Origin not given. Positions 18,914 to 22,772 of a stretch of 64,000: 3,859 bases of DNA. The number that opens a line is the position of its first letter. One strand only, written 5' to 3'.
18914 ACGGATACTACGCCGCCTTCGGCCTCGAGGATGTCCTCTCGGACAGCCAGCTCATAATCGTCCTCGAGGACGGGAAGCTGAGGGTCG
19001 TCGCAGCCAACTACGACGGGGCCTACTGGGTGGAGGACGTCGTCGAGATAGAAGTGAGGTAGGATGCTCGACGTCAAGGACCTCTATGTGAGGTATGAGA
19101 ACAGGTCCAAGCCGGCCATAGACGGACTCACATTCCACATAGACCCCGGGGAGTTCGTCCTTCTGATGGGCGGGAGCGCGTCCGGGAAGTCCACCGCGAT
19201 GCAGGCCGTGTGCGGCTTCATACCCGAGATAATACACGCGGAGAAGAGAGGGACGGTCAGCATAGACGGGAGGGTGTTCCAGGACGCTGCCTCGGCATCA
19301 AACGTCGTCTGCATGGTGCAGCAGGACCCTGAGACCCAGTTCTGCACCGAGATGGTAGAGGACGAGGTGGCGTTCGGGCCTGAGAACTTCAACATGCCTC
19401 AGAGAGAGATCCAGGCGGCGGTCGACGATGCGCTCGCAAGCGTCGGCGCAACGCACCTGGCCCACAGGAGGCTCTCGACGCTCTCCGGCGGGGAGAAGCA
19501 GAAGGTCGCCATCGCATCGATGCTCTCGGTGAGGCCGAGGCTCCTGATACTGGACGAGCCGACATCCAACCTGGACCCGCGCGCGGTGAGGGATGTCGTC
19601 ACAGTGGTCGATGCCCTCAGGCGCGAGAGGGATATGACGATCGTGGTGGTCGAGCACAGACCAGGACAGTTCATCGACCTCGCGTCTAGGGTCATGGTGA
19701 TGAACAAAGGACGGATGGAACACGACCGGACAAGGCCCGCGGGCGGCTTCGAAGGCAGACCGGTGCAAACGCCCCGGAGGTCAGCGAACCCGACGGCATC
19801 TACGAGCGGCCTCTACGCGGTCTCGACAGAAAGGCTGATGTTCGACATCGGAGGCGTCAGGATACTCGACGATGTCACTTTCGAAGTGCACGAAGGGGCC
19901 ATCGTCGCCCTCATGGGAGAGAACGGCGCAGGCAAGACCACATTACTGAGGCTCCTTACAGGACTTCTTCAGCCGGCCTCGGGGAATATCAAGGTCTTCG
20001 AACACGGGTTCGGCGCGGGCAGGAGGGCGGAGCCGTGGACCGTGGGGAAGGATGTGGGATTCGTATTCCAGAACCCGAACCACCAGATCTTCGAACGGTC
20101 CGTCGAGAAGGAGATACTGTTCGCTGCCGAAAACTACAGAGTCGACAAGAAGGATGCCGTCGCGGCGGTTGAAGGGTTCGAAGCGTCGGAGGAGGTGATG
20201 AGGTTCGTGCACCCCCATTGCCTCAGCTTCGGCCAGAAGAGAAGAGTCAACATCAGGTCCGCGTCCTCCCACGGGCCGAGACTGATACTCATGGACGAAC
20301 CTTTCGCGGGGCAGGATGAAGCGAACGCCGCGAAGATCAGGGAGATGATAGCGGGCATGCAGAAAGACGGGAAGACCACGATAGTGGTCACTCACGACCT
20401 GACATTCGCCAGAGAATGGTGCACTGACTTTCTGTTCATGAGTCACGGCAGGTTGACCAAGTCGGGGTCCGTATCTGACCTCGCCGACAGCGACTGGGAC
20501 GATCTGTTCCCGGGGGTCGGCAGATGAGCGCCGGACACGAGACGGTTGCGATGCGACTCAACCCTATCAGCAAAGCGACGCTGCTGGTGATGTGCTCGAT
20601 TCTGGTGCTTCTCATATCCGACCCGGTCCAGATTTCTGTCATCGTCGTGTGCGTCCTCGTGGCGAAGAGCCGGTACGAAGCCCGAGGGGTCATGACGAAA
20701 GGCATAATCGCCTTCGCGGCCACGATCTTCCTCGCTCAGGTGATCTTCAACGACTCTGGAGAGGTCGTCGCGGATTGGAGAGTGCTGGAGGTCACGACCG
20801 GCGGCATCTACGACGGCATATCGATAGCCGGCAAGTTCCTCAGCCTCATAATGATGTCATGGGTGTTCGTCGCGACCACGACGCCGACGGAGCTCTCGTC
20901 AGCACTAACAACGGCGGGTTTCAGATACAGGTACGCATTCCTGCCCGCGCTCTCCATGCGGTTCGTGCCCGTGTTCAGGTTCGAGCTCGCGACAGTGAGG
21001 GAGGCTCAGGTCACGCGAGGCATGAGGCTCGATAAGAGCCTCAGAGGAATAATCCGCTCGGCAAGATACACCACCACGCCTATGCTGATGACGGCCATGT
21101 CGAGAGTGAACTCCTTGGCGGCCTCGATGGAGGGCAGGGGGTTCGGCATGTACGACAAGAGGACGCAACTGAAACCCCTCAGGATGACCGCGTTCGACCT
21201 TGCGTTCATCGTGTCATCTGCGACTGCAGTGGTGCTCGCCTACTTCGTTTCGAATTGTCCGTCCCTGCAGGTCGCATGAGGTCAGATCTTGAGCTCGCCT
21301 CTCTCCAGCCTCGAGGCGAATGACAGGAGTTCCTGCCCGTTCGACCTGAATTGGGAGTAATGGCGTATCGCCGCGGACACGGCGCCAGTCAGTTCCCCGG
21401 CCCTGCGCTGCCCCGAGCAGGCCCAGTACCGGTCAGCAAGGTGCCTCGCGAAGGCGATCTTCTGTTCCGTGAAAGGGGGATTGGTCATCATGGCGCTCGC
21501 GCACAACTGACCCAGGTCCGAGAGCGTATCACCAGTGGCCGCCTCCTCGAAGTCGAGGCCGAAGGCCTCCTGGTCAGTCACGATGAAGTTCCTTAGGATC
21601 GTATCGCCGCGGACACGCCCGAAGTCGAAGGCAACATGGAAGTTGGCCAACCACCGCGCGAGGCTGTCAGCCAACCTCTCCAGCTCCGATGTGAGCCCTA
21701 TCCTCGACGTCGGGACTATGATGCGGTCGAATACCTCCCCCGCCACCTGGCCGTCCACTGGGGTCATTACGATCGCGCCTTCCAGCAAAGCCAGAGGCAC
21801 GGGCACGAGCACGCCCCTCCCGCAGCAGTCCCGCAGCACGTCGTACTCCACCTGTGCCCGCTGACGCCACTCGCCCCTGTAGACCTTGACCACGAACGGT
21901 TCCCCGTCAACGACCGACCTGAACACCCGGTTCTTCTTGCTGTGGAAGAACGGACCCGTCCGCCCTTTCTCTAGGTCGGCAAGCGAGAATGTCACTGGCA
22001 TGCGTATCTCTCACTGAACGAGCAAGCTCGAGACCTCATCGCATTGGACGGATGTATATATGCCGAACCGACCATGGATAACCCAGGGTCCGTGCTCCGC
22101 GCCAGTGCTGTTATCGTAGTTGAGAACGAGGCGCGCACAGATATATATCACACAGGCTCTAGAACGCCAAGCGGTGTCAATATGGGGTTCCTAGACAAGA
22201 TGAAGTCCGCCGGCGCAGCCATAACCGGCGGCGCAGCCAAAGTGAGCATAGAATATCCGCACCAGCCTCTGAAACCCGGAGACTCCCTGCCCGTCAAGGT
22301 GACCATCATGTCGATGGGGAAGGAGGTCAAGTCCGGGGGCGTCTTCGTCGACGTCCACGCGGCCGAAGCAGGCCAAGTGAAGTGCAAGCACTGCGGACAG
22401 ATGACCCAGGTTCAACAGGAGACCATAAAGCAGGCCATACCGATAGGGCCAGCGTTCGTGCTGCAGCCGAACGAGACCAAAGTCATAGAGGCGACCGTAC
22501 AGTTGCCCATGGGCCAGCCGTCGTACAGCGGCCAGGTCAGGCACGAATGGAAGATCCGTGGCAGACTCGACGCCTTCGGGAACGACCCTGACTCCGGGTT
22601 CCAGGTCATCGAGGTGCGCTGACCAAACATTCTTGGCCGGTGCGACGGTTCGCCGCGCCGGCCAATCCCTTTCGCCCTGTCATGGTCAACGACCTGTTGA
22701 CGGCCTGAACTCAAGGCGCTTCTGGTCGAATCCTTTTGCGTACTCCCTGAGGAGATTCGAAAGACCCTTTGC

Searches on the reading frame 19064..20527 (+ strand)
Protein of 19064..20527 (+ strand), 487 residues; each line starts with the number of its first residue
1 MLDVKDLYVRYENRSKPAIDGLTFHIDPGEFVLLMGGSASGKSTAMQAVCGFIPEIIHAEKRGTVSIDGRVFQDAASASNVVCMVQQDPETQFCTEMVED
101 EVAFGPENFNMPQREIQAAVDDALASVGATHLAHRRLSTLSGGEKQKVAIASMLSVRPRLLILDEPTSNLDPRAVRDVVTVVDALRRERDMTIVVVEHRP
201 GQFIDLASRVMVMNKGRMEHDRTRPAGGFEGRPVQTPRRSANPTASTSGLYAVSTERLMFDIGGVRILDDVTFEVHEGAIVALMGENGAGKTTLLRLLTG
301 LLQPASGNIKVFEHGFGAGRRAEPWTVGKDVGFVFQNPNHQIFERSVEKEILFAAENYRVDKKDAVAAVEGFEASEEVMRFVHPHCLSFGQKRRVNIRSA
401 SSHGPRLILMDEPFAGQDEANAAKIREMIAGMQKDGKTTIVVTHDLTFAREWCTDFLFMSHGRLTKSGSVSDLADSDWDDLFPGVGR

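Call 4: search_protein_families(library=pfam, proteins=[window:19064-20527:+], max_evalue=0.01)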
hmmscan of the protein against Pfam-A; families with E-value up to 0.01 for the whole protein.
window:19064-20527:+ (487 aa): 21 families
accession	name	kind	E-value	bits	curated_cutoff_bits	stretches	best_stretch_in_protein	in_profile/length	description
PF00005.33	ABC_tran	-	3.9e-56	189.9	25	2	268-415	1-137/137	ABC transporter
PF13304.12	AAA_21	-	6.1e-15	56.5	27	2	129-190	227-290/304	AAA domain, putative AbiEii toxin, Type IV TA system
PF13558.12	SbcC_Walker_B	-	3.3e-10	40.5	27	2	128-182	21-88/90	SbcC/RAD50-like, Walker B motif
PF13555.12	AAA_29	-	5.1e-10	39.4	27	2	269-306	13-50/61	P-loop containing region of AAA domain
PF02463.25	SMC_N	-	2.3e-09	37.5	40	1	98-212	93-211/220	RecF/RecN/SMC N terminal domain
PF13476.12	AAA_23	-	1.3e-06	29.7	27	1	262-302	4-43/201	AAA domain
PF13191.12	AAA_16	-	8.3e-06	26.8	32.6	0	276-308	20-52/167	AAA ATPase domain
PF13481.12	AAA_25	-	8.6e-06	25.9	27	0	277-295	32-50/195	AAA domain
PF13401.12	AAA_22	-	1.1e-05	26.2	27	1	278-304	5-31/130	AAA domain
PF09818.15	ABC_ATPase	-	3.9e-05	23.3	23.2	0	164-218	194-251/283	P-loop domain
PF03193.22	RsgA_GTPase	-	0.00021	21.6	30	0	274-310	103-138/174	RsgA GTPase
PF13238.12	AAA_18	-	0.00048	21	29.4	0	281-336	1-33/128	AAA domain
PF02367.23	TsaE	-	0.00061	20.2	26.6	0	274-301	17-44/128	Threonylcarbamoyl adenosine biosynthesis protein TsaE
PF25199.1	nSTAND_NTPase5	-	0.00065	20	34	0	277-299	40-62/145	Novel STAND NTPase 5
PF13514.12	AAA_27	-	0.00067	19.7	22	0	22-52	19-49/206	AAA domain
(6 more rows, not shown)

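Call 5: search_protein_families(library=ncbifam, proteins=[window:19064-20527:+], max_evalue=0.01)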
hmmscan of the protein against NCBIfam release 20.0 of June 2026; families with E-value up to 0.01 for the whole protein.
window:19064-20527:+ (487 aa): 202 families (the best 25 are shown)
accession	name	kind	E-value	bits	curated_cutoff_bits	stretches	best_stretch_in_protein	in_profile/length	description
TIGR04520.1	ECF_ATPase_1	equivalog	1.1e-98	330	315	2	3-222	2-218/269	energy-coupling factor transporter ATPase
TIGR04521.1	ECF_ATPase_2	equivalog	5.1e-95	317.7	330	2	6-223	8-228/279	energy-coupling factor transporter ATPase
NF010156.0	PRK13635.1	equivalog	1.8e-81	273.4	392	2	2-222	6-222/279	energy-coupling factor ABC transporter ATP-binding protein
TIGR01166.1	cbiO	subfamily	7e-80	267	211.8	2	17-198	6-185/190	cobalt ABC transporter, ATP-binding protein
NF010158.0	PRK13637.1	equivalog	1.8e-76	257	390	2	8-220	12-225/287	energy-coupling factor transporter ATPase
NF010155.0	PRK13634.1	equivalog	4.9e-75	252.5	413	2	267-473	22-233/290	energy-coupling factor ABC transporter ATP-binding protein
NF010157.0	PRK13636.1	equivalog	1.1e-71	241.4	463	2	263-473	17-229/285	cobalt transporter ATP-binding subunit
NF010171.0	PRK13652.1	equivalog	2e-68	230.5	476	2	2-220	4-218/277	cobalt transporter ATP-binding subunit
NF010068.0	PRK13548.1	equivalog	3.1e-63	213.3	261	2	1-221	5-224/261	heme ABC transporter ATP-binding protein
NF010170.0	PRK13651.1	equivalog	1.6e-62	211.2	432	3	327-472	103-251/308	cobalt transporter ATP-binding subunit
NF010166.0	PRK13646.1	equivalog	3.7e-62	210.2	458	2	267-473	22-233/286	energy-coupling factor transporter ATPase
NF010167.0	PRK13648.1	subfamily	6.4e-62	209.4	241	2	3-218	9-220/269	energy-coupling factor transporter ATPase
TIGR00968.1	3a0106s01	subfamily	2.8e-61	207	342.75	2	17-220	14-211/237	sulfate ABC transporter ATP-binding protein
TIGR03410.1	urea_trans_UrtE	equivalog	1.3e-60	204.8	285.8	2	2-222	1-214/230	urea ABC transporter ATP-binding subunit UrtE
TIGR01188.1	drrA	subfamily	1.7e-60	204.9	312.45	2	263-475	4-213/302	daunorubicin resistance ABC transporter, ATP-binding protein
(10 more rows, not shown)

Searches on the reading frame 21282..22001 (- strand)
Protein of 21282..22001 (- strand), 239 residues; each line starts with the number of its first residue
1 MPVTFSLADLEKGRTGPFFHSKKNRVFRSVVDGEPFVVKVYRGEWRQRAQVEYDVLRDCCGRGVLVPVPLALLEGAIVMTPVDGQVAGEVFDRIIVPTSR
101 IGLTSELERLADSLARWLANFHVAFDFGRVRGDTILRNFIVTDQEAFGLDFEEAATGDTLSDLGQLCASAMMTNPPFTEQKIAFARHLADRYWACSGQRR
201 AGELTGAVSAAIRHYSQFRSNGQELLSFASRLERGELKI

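Call 4: search_protein_families(library=pfam, proteins=[window:21282-22001:-], max_evalue=0.01)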
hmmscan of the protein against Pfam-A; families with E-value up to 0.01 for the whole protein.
window:21282-22001:- (239 aa): 1 family
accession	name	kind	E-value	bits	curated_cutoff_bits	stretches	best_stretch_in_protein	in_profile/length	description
PF01636.29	APH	-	7.3e-12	46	23.2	2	106-186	146-227/239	Phosphotransferase enzyme family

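Call 32: search_protein_families(library=ncbifam, proteins=[window:21282-22001:-], max_evalue=10)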
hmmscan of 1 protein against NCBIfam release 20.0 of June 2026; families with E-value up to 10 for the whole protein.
window:21282-22001:- (239 aa): 8 families
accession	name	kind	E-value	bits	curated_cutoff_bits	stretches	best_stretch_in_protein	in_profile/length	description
TIGR03724.2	arch_bud32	equivalog_domain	0.00078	19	125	1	46-160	37-137/193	KEOPS complex kinase/ATPase Bud32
NF011463.0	PRK14879.1-4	equivalog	0.0023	17.4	188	1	46-153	62-159/237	Kae1-associated kinase Bud32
NF008738.0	PRK11768.1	equivalog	0.0032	16.9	194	2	20-56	36-75/327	serine/threonine protein kinase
NF011461.0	PRK14879.1-2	equivalog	0.015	15.1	372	1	46-158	47-150/225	Kae1-associated kinase Bud32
NF007174.0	PRK09605.1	equivalog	0.12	10.8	447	1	46-162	380-481/535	bifunctional N(6)-L-threonylcarbamoyladenine synthase/serine/threonine protein kinase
NF011462.0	PRK14879.1-3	equivalog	0.14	11.9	174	1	46-155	38-129/192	Kae1-associated kinase Bud32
NF038156.1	lant_syn_V_LxmK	equivalog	0.14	11.2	315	1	131-221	195-289/347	class V lanthionine synthetase subunit LxmK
NF045759.1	NamurgluKinAmgK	equivalog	0.2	10.7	550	1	130-196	186-246/324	N-acetylmuramate/N-acetylglucosamine kinase AmgK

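Call 33: search_solved_structures(query=window:21282-22001:-, max_evalue=10)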
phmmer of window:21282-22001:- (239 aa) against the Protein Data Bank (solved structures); distinct sequences matched with E-value up to 10: 3.
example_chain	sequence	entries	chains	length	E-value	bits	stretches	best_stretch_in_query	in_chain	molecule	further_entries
6eny_G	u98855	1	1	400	1.6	11.6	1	120-159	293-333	Calreticulin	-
7qpd_C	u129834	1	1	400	1.6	11.6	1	120-159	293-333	Calreticulin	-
8tzo_C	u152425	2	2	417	1.8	11.4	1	120-159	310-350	Calreticulin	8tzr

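Call 65: find_homologous_proteins(query=window:21282-22001:-, max_evalue=0.001)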
Query window:21282-22001:- (239 aa): 40 proteins with E <= 0.001 among 2104 candidates.
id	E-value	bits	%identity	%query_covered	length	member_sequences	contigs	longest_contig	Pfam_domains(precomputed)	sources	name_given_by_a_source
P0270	3.9e-144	496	93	100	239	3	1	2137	PF01636.30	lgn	-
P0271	3.7e-128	444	81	100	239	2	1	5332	PF01636.30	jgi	-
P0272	1.7e-119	416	76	100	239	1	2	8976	PF01636.30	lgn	-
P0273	1.2e-115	403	72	100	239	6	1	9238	PF01636.30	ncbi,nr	ncbi:MAG: hypothetical protein QG582_1390 [Candidatus Thermoplasmatota archaeon]|nr:hypothetical pro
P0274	2.0e-112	393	75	98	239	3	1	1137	PF01636.30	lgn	-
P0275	4.7e-106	372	68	100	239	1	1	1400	PF01636.30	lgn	-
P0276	6.8e-106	371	69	100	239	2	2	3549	PF01636.30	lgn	-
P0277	3.1e-103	362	72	98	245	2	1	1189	PF01636.30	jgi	jgi:Ser/Thr protein kinase RdoA (MazF antagonist)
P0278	9.9e-103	361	71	98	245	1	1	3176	PF01636.30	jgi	jgi:Ser/Thr protein kinase RdoA (MazF antagonist)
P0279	9.0e-102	358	69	98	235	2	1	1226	PF01636.30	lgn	-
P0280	3.3e-100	353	66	100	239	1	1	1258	PF01636.30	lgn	-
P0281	8.1e-100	351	65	100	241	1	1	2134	PF01636.30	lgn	-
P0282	2.7e-98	346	64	100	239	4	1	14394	PF01636.30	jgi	jgi:aminoglycoside phosphotransferase (APT) family kinase protein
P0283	2.7e-97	343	67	97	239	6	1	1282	PF01636.30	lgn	-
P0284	3.1e-97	343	69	98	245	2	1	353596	PF01636.30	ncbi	ncbi:MAG: phosphotransferase [Candidatus Thermoplasmatota archaeon]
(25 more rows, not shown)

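Call 73: predict_structure(alignment_id=A4)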
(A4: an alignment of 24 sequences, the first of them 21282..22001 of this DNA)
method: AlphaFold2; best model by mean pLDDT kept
length: 239 residues; sequences in the alignment: 24
mean_pLDDT: 93.7   pTM: 0.90
mean pLDDT of the five models: 93.7, 93.2, 93.0, 92.3, 92.3
residues with pLDDT >= 90: 216; 70-90: 15; 50-70: 7; < 50: 1
segments of 3 or more residues with pLDDT < 50: none
pLDDT, mean of each block of 10 residues (from residue 1): 79 93 94 95 94 98 98 96 95 77 88 98 97 96 94 95 98 92 96 96 96 95 96 91
secondary structure, 60 per line:
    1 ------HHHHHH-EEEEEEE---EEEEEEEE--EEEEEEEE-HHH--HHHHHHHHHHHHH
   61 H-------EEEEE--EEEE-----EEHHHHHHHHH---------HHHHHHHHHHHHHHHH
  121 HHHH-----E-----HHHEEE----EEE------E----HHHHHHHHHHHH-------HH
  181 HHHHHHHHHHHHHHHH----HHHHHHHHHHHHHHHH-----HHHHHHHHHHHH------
elements in order: H7-12 E14-20 E24-31 E34-41 H48-61 E69-73 E76-79 H87-95 H105-124 E139-141 E146-148 H160-171 H179-196 H201-216 H222-233

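Call 75: fold_search(model_id=the predicted structure, library=pdb)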
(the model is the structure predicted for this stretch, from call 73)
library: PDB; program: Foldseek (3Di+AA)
matches with E <= 10: 1842; with E <= 0.001: 1232
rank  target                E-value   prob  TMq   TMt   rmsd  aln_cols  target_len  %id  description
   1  6wqx_D                7.4e-10  1.00  0.64  0.66   4.3       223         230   18  Human PRPK-TPRKB complex (released 2021-02-17)
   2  7sza_C                1.1e-09  1.00  0.62  0.66   3.8       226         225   18  Crystal Structure Analysis of human PRPK complex with a compound (released 2023-01-25)
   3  7szc_C                1.4e-09  1.00  0.63  0.67   3.6       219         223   20  Crystal Structure Analysis of human PRPK complex with a compound (released 2022-12-14)
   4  7sza_A                1.8e-09  1.00  0.66  0.68   3.5       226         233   18  Crystal Structure Analysis of human PRPK complex with a compound (released 2023-01-25)
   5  7szb_A                2.0e-09  1.00  0.64  0.66   3.3       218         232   17  Crystal Structure Analysis of human PRPK complex with a compound (released 2023-01-25)
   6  7szb_C                2.5e-09  1.00  0.62  0.65   3.9       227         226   18  Crystal Structure Analysis of human PRPK complex with a compound (released 2023-01-25)
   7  7szc_A                2.8e-09  1.00  0.64  0.67   3.3       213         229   17  Crystal Structure Analysis of human PRPK complex with a compound (released 2022-12-14)
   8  7szd_A                1.5e-08  1.00  0.64  0.65   3.5       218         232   18  Crystal Structure Analysis of human PRPK complex with a compound (released 2022-12-14)
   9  6wqx_C                1.8e-08  1.00  0.64  0.66   3.8       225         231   19  Human PRPK-TPRKB complex (released 2021-02-17)
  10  8zic                  2.0e-08  1.00  0.70  0.49   5.9       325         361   14  Structure complex of 4-hydroxytryptamine kinase PsiK complexed with Mg2+ and Tryptamine (released 2025-04-02)
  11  8jsu_D                3.8e-08  1.00  0.62  0.50   7.0       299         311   13  The crystal structure of TvaE in complex with TvaLP (released 2025-09-03)
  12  8agy_A                5.3e-08  1.00  0.56  0.41   7.7       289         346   15  The Corramycin phosphotransferase in complex with Corramycin (released 2023-08-16)
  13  8jsu_B                7.8e-08  1.00  0.62  0.50   6.9       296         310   13  The crystal structure of TvaE in complex with TvaLP (released 2025-09-03)
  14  2ppq                  1.2e-07  1.00  0.66  0.52   6.4       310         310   12  Crystal structure of the homoserine kinase from Agrobacterium tumefaciens (released 2007-06-05)
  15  2pup_A                1.4e-07  1.00  0.45  0.30  17.0       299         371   13  Structures of 5-methylthioribose kinase reveal substrate specificity and unusual mode of nucleotide binding (released 2007-05-22)
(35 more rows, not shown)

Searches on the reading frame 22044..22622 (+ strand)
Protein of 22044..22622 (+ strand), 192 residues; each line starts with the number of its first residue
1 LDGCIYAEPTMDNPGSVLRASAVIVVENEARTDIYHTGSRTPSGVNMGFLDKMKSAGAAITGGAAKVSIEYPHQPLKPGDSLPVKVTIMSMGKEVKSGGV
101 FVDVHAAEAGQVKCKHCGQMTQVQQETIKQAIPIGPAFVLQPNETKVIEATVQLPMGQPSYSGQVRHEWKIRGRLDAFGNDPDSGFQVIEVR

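Call 4: search_protein_families(library=pfam, proteins=[window:22044-22622:+], max_evalue=0.01)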
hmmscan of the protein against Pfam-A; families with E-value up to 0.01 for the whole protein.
window:22044-22622:+ (192 aa): 1 family
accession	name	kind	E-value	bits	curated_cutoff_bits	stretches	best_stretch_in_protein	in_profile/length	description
PF07070.16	Spo0M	-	0.00055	20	23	1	58-160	6-102/213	SpoOM protein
